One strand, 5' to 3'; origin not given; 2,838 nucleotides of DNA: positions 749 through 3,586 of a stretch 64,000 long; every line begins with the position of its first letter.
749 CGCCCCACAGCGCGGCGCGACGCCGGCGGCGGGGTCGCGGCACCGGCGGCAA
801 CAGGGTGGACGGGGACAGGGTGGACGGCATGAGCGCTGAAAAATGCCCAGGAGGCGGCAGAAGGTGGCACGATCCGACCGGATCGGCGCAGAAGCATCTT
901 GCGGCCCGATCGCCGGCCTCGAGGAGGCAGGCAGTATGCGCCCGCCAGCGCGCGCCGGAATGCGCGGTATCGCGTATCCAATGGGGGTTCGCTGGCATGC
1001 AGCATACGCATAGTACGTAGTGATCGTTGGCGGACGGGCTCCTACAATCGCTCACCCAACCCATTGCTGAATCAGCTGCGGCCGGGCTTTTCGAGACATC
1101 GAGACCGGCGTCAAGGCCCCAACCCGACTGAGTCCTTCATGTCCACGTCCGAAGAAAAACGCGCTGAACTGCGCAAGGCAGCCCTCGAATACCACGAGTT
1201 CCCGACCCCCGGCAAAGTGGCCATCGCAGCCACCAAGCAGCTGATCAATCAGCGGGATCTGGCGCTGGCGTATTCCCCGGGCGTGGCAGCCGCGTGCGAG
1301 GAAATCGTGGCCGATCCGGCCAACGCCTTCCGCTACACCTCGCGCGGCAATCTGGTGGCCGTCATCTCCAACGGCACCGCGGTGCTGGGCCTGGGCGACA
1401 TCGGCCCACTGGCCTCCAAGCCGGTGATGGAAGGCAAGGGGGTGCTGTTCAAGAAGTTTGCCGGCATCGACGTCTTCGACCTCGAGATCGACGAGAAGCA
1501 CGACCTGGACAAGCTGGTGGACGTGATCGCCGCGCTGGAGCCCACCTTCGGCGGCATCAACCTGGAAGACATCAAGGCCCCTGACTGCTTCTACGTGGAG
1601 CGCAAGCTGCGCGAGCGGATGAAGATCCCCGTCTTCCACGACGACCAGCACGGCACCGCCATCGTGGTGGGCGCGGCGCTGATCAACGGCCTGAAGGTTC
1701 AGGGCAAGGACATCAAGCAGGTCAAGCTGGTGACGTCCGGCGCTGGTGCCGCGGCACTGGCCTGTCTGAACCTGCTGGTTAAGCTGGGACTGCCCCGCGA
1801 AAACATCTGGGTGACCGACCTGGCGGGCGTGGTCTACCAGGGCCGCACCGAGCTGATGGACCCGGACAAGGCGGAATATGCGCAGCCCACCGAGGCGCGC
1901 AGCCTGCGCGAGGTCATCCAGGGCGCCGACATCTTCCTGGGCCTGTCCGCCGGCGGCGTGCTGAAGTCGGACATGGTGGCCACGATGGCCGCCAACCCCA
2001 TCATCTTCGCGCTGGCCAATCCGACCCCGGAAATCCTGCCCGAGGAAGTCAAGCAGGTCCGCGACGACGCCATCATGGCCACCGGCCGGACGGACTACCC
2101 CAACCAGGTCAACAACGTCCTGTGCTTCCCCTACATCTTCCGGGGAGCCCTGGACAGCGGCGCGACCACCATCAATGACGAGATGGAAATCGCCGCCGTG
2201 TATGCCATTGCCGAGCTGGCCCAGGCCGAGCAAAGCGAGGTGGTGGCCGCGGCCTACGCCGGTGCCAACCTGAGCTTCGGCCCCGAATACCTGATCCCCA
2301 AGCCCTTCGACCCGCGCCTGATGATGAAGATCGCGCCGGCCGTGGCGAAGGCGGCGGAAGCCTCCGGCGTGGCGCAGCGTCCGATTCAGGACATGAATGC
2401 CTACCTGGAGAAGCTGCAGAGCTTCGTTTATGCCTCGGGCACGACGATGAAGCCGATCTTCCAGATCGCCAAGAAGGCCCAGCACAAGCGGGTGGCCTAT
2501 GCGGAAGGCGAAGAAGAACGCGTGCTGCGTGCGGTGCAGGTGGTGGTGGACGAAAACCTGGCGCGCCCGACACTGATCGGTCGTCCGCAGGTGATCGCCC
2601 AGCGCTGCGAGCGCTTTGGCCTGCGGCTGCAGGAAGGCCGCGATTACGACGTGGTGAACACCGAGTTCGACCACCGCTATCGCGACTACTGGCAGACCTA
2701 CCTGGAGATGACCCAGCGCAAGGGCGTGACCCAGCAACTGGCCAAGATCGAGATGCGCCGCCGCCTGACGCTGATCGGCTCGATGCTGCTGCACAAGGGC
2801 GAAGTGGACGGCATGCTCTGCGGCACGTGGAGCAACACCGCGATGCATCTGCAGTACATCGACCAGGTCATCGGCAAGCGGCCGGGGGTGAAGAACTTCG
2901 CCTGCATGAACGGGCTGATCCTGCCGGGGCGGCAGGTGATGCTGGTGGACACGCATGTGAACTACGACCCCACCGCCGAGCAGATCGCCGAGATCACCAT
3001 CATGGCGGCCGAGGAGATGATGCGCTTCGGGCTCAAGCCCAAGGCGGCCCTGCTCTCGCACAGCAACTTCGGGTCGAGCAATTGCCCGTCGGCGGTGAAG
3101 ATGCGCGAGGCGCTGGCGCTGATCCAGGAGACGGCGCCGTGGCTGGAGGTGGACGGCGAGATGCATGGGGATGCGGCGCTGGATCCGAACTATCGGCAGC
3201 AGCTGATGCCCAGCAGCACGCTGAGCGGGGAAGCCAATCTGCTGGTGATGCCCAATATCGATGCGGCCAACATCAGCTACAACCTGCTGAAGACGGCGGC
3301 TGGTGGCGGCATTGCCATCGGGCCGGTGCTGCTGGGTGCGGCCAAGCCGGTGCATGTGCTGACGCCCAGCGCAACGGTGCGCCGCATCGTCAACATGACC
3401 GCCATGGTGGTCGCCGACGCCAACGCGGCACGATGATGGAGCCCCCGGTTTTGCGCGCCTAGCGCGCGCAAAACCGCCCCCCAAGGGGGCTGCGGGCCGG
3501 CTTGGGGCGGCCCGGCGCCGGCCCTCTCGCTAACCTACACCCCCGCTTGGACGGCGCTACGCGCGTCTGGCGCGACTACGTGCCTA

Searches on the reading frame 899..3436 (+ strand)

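Call 73: search_protein_families(library=pfam, proteins=[window:899-3436:+], max_evalue=0.00001)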
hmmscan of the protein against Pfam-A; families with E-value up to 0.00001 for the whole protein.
window:899-3436:+ (845 aa): 4 families
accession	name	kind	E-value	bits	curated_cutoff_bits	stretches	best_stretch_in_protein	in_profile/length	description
PF01515.24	PTA_PTB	-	3.1e-95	319.6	24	1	516-837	2-318/319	Phosphate acetyl/butaryl transferase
PF00390.24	malic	-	5.5e-29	101.7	23.1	1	106-238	3-182/182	Malic enzyme, N-terminal domain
PF03949.21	Malic_M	-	2.1e-23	83.4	23.5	1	252-447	3-231/258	Malic enzyme, NAD binding domain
PF12434.13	Malate_DH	-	3.8e-10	39.9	21.5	1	75-102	5-32/32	Malate dehydrogenase enzyme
